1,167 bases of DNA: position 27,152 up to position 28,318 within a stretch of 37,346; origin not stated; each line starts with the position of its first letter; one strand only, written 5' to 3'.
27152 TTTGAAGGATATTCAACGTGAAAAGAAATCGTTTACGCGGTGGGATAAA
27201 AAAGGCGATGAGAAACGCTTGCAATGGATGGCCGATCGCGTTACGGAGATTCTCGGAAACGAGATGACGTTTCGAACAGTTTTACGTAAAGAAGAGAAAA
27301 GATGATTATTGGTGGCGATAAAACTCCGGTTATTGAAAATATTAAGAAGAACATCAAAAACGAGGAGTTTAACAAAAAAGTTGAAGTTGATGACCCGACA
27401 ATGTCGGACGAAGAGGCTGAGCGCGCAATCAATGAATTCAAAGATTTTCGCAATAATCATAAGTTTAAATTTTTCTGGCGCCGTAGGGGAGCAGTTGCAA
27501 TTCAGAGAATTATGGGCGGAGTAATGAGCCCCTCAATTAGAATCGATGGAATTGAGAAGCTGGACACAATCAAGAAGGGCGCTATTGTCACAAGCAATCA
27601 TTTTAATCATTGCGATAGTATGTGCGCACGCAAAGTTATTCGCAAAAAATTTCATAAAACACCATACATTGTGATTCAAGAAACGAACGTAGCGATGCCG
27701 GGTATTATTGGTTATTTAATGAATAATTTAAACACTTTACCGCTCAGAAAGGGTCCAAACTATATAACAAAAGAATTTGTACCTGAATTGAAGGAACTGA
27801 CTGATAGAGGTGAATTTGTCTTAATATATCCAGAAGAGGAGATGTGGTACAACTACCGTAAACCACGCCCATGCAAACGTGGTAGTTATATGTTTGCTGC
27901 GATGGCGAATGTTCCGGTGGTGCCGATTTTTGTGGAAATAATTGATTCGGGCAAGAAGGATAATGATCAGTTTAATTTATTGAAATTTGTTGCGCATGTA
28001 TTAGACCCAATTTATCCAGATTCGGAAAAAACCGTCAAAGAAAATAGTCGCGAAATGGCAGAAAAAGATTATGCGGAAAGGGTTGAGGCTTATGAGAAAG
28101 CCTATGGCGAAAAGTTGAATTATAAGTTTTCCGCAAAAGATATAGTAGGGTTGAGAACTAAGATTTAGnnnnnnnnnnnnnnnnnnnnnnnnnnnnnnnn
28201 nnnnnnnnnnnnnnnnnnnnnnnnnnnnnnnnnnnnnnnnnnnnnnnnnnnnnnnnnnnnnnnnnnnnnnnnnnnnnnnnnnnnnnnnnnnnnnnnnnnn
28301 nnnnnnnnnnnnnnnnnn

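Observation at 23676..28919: Stand-alone acyl-AMP ligase / ACP / two GT8 / two acyltransferase cluster: candidate fatty-acid salvage and acylated-glycoconjugate pathway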

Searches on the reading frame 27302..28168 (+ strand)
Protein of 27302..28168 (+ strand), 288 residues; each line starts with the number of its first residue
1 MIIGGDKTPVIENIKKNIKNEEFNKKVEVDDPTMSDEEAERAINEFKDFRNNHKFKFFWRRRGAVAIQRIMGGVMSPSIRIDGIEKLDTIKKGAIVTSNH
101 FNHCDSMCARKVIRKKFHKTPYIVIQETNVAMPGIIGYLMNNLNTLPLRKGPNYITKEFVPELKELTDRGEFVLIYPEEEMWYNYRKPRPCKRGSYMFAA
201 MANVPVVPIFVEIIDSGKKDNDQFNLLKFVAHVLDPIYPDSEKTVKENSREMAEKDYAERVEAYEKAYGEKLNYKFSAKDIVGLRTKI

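Call 3: search_protein_families(library=pfam, proteins=[window:27302-28168:+], max_evalue=0.01)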
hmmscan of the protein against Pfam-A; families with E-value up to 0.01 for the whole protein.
window:27302-28168:+ (288 aa): 1 family
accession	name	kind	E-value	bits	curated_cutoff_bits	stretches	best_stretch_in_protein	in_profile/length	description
PF01553.26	Acyltransferase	-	2.4e-15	57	23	1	79-211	2-131/132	Acyltransferase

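Call 4: search_protein_families(library=ncbifam, proteins=[window:27302-28168:+], max_evalue=0.01)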
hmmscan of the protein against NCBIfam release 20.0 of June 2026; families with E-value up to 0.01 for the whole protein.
window:27302-28168:+ (288 aa): 2 families
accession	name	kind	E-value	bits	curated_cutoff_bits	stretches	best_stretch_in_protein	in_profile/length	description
TIGR00530.1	AGP_acyltrn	subfamily_domain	2.1e-08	34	102.95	1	90-211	13-129/130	1-acylglycerol-3-phosphate O-acyltransferase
NF006386.0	PRK08633.1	equivalog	0.00026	18.8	1221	1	79-212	429-552/1147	acyl-[ACP]--phospholipid O-acyltransferase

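Call 30: search_solved_structures(query=window:27302-28168:+, max_evalue=1)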
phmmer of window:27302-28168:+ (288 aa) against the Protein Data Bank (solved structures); distinct sequences matched with E-value up to 1: 1.
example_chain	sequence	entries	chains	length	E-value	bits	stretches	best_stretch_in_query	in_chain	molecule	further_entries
4qvs_A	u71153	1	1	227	0.25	13.9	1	34-96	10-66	S-layer domain-containing protein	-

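Call 45: find_homologous_proteins(query=window:27302-28168:+, max_evalue=0.001)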
Query window:27302-28168:+ (288 aa): 1183 proteins with E <= 0.001 among 1770 candidates; the best 120 are listed.
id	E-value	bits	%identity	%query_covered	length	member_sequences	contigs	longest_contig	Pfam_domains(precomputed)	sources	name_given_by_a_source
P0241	1.0e-173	594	90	100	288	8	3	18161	PF01553.27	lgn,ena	-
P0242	4.8e-160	549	84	99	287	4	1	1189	PF01553.27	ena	-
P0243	5.0e-139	480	73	100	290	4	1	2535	PF01553.27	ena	-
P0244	2.8e-136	471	70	100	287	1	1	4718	PF01553.27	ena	-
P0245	8.2e-136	470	72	100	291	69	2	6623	PF01553.27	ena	-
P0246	9.0e-126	437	81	82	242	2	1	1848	PF01553.27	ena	-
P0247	6.9e-110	385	60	98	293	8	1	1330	PF01553.27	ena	-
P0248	1.1e-109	384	60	98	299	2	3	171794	PF01553.27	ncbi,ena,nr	ncbi:1-acyl-sn-glycerol-3-phosphate acyltransferase [Candidatus Saccharibacteria bacterium]|nr:1-acy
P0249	1.2e-108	381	59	98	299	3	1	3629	PF01553.27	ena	-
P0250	2.2e-108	380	63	99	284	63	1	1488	PF01553.27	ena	-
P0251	2.6e-106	373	60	99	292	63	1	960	PF01553.27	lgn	-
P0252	4.0e-106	373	58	98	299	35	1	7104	PF01553.27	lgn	-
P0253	4.1e-106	373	59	100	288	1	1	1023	PF01553.27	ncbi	-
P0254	7.1e-106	372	59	100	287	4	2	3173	PF01553.27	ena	-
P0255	1.0e-105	371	61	99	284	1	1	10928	PF01553.27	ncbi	-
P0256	2.3e-105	370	58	99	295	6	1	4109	PF01553.27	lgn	-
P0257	2.7e-105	370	58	100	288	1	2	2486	PF01553.27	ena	-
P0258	6.7e-105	369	58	99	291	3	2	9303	PF01553.27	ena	-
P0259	2.1e-104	367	88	63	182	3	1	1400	PF01553.27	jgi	jgi:1-acyl-sn-glycerol-3-phosphate acyltransferase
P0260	2.3e-104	367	58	99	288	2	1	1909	PF01553.27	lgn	-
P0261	7.6e-104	365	59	100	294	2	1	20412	PF01553.27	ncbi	-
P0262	1.6e-103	364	56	100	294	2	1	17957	PF01553.27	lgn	-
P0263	2.2e-103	364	58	100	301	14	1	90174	PF01553.27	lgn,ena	-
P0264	1.0e-102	361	58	100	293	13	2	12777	PF01553.27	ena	-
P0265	1.2e-102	361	57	100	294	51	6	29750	PF01553.27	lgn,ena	-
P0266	1.5e-102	361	57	100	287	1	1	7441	PF01553.27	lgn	-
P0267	2.6e-102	360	57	100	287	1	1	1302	PF01553.27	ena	-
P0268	4.6e-102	359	57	100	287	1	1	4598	PF01553.27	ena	-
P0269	5.0e-102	359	57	100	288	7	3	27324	PF01553.27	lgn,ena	-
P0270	6.0e-102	359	59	99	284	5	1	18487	PF01553.27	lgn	-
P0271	8.0e-102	358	56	100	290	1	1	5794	PF01553.27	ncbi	-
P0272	2.0e-101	357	57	98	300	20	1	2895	PF01553.27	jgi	jgi:1-acyl-sn-glycerol-3-phosphate acyltransferase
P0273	3.2e-101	356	56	100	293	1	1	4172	PF01553.27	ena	-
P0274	3.2e-101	356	55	100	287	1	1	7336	PF01553.27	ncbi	-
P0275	3.3e-101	356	58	99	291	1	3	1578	PF01553.27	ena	-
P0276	5.9e-101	356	56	99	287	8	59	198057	PF01553.27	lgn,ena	-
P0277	6.3e-101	355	56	99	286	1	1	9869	PF01553.27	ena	-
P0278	7.5e-101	355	58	99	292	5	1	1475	PF01553.27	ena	-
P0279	1.3e-100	355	56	100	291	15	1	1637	PF01553.27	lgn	-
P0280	1.5e-100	354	56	100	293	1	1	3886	PF01553.27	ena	-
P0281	1.7e-100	354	56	99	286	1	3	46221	PF01553.27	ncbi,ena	-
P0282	1.7e-100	354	56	99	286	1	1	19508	PF01553.27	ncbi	-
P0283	2.3e-100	354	56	100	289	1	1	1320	PF01553.27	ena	-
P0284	3.0e-100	353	55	100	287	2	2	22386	PF01553.27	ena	-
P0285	5.2e-100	352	56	99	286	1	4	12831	PF01553.27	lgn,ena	-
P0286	1.6e-99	351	55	99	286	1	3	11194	PF01553.27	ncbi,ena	-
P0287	1.6e-99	351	56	99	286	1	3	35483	PF01553.27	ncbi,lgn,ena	-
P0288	2.5e-99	350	56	99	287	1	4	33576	PF01553.27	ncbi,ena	-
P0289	3.2e-99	350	55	100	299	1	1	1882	PF01553.27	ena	-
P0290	3.7e-99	350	56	99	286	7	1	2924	PF01553.27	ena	-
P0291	5.5e-99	349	56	99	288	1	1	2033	PF01553.27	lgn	-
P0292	5.9e-99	349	56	100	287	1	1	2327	PF01553.27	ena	-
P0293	7.7e-99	349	55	100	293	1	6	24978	PF01553.27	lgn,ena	-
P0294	9.0e-99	348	55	100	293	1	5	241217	PF01553.27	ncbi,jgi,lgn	jgi:1-acyl-sn-glycerol-3-phosphate acyltransferase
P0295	1.1e-98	348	56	99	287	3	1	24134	PF01553.27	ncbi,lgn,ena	-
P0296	1.6e-98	348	56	100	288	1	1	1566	PF01553.27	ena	-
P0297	2.1e-98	347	56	100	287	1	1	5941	PF01553.27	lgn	-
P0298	2.3e-98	347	56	99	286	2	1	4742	PF01553.27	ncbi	-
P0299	2.4e-98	347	56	99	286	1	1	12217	PF01553.27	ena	-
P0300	2.5e-98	347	55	100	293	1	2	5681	PF01553.27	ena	-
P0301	2.9e-98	347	56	100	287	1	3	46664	PF01553.27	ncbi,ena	-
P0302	3.3e-98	347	55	100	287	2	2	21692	PF01553.27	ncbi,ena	-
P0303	3.8e-98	346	56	100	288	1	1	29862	PF01553.27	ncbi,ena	-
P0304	5.0e-98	346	56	100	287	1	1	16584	PF01553.27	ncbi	-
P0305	5.7e-98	346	55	100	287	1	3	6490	PF01553.27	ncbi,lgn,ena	-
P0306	7.8e-98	345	55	99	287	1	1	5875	PF01553.27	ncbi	-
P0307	1.7e-97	344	55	99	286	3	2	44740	PF01553.27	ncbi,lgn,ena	-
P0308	4.7e-97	343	55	99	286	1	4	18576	PF01553.27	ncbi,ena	-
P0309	5.1e-97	343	56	100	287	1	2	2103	PF01553.27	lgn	-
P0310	5.5e-97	343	56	99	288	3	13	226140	PF01553.27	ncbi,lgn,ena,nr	ncbi:1-acyl-sn-glycerol-3-phosphate acyltransferase [Candidatus Saccharibacteria bacterium]|nr:1-acy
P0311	6.4e-97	342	57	99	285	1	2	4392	PF01553.27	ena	-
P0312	1.1e-96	342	55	100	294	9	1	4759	PF01553.27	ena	-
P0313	3.1e-96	340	54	100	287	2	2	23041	PF01553.27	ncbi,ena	-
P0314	3.3e-96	340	56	99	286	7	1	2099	PF01553.27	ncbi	-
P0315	4.0e-96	340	54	100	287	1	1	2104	PF01553.27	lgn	-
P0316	6.0e-96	339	54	100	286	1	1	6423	PF01553.27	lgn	-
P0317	6.7e-96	339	53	100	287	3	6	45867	PF01553.27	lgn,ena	-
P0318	1.2e-95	338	53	99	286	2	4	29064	PF01553.27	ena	-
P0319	1.8e-95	338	53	100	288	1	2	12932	PF01553.27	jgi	-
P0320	7.0e-95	336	52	99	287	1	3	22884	PF01553.27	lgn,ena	-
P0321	1.3e-94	335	55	100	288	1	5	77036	PF01553.27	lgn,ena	-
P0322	2.4e-94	334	51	99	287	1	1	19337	PF01553.27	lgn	-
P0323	3.7e-94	333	55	100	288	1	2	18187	PF01553.27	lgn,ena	-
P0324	3.9e-94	333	54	99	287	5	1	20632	PF01553.27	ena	-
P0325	5.0e-94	333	55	100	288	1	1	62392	PF01553.27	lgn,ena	-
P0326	5.2e-94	333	54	99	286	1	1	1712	PF01553.27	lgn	-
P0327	9.3e-94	332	54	100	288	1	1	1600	PF01553.27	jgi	-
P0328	2.2e-93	331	51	99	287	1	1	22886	PF01553.27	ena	-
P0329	2.2e-93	331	53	99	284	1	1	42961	PF01553.27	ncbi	-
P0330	5.6e-93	329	53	99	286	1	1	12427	PF01553.27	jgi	jgi:1-acyl-sn-glycerol-3-phosphate acyltransferase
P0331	1.2e-92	328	52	99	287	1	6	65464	PF01553.27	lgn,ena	-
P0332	2.3e-92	327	53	99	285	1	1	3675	PF01553.27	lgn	-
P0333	2.8e-92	327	53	99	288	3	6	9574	PF01553.27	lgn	-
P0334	2.8e-92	327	52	99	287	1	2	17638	PF01553.27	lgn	-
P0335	2.9e-92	327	52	99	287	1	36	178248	PF01553.27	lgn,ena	-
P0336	3.4e-92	327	52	99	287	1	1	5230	PF01553.27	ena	-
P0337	4.1e-92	327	54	99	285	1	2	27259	PF01553.27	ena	-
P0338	4.1e-92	327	52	99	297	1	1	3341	PF01553.27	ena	-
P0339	4.3e-92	326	52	99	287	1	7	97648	PF01553.27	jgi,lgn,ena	-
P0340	4.3e-92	326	52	99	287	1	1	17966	PF01553.27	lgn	-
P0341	4.8e-92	326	52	99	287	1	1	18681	PF01553.27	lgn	-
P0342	8.5e-92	326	52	99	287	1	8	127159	PF01553.27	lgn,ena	-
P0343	8.5e-92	326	52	99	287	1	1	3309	PF01553.27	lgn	-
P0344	8.6e-92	326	52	99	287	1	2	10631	PF01553.27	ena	-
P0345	1.0e-91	325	52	99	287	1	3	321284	PF01553.27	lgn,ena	-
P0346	1.1e-91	325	53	99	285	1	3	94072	PF01553.27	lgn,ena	-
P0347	1.2e-91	325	55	98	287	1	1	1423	PF01553.27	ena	-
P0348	1.3e-91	325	52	99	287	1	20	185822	PF01553.27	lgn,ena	-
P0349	1.3e-91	325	53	99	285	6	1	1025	PF01553.27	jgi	-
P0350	1.5e-91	325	51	99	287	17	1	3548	PF01553.27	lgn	-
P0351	1.6e-91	325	52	99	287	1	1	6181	PF01553.27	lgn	-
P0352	1.7e-91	325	52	99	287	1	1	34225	PF01553.27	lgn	-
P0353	3.8e-91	323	52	99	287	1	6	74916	PF01553.27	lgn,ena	-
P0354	8.6e-90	319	52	99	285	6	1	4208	PF01553.27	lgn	-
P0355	1.5e-89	318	51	100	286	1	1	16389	PF01553.27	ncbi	-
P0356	1.9e-89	318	51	99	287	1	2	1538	PF01553.27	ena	-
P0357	4.6e-89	317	53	99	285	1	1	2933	PF01553.27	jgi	jgi:1-acyl-sn-glycerol-3-phosphate acyltransferase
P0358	9.0e-89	316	54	99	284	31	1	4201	PF01553.27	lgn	-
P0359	1.4e-88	315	49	100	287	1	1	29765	PF01553.27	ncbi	-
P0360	1.7e-88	315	50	99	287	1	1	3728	PF01553.27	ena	-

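Call 57: predict_structure(alignment_id=A2)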
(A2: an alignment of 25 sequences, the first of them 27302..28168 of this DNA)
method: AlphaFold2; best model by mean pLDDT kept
length: 288 residues; sequences in the alignment: 25
mean_pLDDT: 89.2   pTM: 0.88
mean pLDDT of the five models: 89.2, 87.7, 87.6, 87.1, 86.0
residues with pLDDT >= 90: 175; 70-90: 96; 50-70: 17; < 50: 0
segments of 3 or more residues with pLDDT < 50: none
pLDDT, mean of each block of 10 residues (from residue 1): 73 91 82 84 91 92 89 89 97 92 75 94 88 86 88 88 96 77 80 93 96 92 90 98 97 97 96 91 80
secondary structure, 60 per line:
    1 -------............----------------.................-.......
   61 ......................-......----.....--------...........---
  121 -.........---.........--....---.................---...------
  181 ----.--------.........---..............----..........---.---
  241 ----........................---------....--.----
elements in order: H8-19 H36-52 H54-78 E79-82 H84-89 E94-98 H107-117 E122-126 H127-130 H134-142 E145-148 H152-168 E172-174 H194-202 E206-219 E224-233 H245-268

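Call 63: fold_search(model_id=the predicted structure, library=pdb)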
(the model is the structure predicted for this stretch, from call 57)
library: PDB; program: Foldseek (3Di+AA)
matches with E <= 10: 846; with E <= 0.001: 13
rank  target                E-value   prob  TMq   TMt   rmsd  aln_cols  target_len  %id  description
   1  5kym_A                4.0e-07  1.00  0.47  0.54   7.9       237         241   16  Crystal Structure of the 1-acyl-sn-glycerophosphate (LPA) acyltransferase, PlsC, from Thermotoga maritima (released 2017-07-26)
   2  5f2z_A                9.9e-07  1.00  0.46  0.52  11.9       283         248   13  Crystal structure of membrane associated PatA from Mycobacterium smegmatis in complex with palmitate - P21 space group (released 2016-03-09)
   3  5kym_B                1.1e-06  1.00  0.45  0.54   7.1       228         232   17  Crystal Structure of the 1-acyl-sn-glycerophosphate (LPA) acyltransferase, PlsC, from Thermotoga maritima (released 2017-07-26)
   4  5f2z_C                1.3e-06  1.00  0.46  0.53  12.3       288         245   12  Crystal structure of membrane associated PatA from Mycobacterium smegmatis in complex with palmitate - P21 space group (released 2016-03-09)
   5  5f2t_A                1.3e-06  1.00  0.46  0.52  10.8       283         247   13  Crystal structure of membrane associated PatA from Mycobacterium smegmatis in complex with palmitate - C 2 space group (released 2016-03-09)
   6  5oce_B                1.9e-06  1.00  0.44  0.49  12.8       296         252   11  THE MOLECULAR MECHANISM OF SUBSTRATE RECOGNITION AND CATALYSIS OF THE MEMBRANE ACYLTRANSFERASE PatA -- Complex of PatA (released 2017-12-27)
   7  5f2z_D                3.5e-06  1.00  0.42  0.46  11.1       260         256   13  Crystal structure of membrane associated PatA from Mycobacterium smegmatis in complex with palmitate - P21 space group (released 2016-03-09)
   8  5oce_A                5.4e-06  1.00  0.45  0.50  11.4       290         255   13  THE MOLECULAR MECHANISM OF SUBSTRATE RECOGNITION AND CATALYSIS OF THE MEMBRANE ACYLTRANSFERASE PatA -- Complex of PatA (released 2017-12-27)
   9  7ojt_A                8.2e-06  1.00  0.43  0.49  12.1       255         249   13  Crystal structure of unliganded PatA, a membrane associated acyltransferase from Mycobacterium smegmatis (released 2021-10-27)
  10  5f2t_B                1.1e-05  1.00  0.46  0.50  11.8       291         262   12  Crystal structure of membrane associated PatA from Mycobacterium smegmatis in complex with palmitate - C 2 space group (released 2016-03-09)
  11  8e4y                  8.2e-05  1.00  0.44  0.22  11.6       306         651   15  Cryo-EM structure of human glycerol-3-phosphate acyltransferase 1 (GPAT1) in complex with 2-oxohexadecyl-CoA (released 2022-12-21)
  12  1k30                  1.5e-04  1.00  0.37  0.31   7.0       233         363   13  Crystal Structure Analysis of Squash (Cucurbita moschata) glycerol-3-phosphate (1)-acyltransferase (released 2001-10-31)
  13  8ia1_A                9.3e-04  1.00  0.41  0.34   7.9       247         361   10  plastidial glycerol-3-phosphate acyltransferases (GPAT) from the green alga Myrmecia incisa (released 2024-02-07)
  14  6ojz_C                9.3e-03  0.66  0.27  0.23   8.8       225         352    9  PilT4 from Geobacter metallireducens bound to ADP with partial occupancy: C3ocococ conformation (released 2019-11-20)
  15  6ok2_D                9.9e-03  0.69  0.26  0.22   9.3       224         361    9  PilT4 from Geobacter metallireducens bound to ADP: C3ocococ conformation (released 2019-11-20)
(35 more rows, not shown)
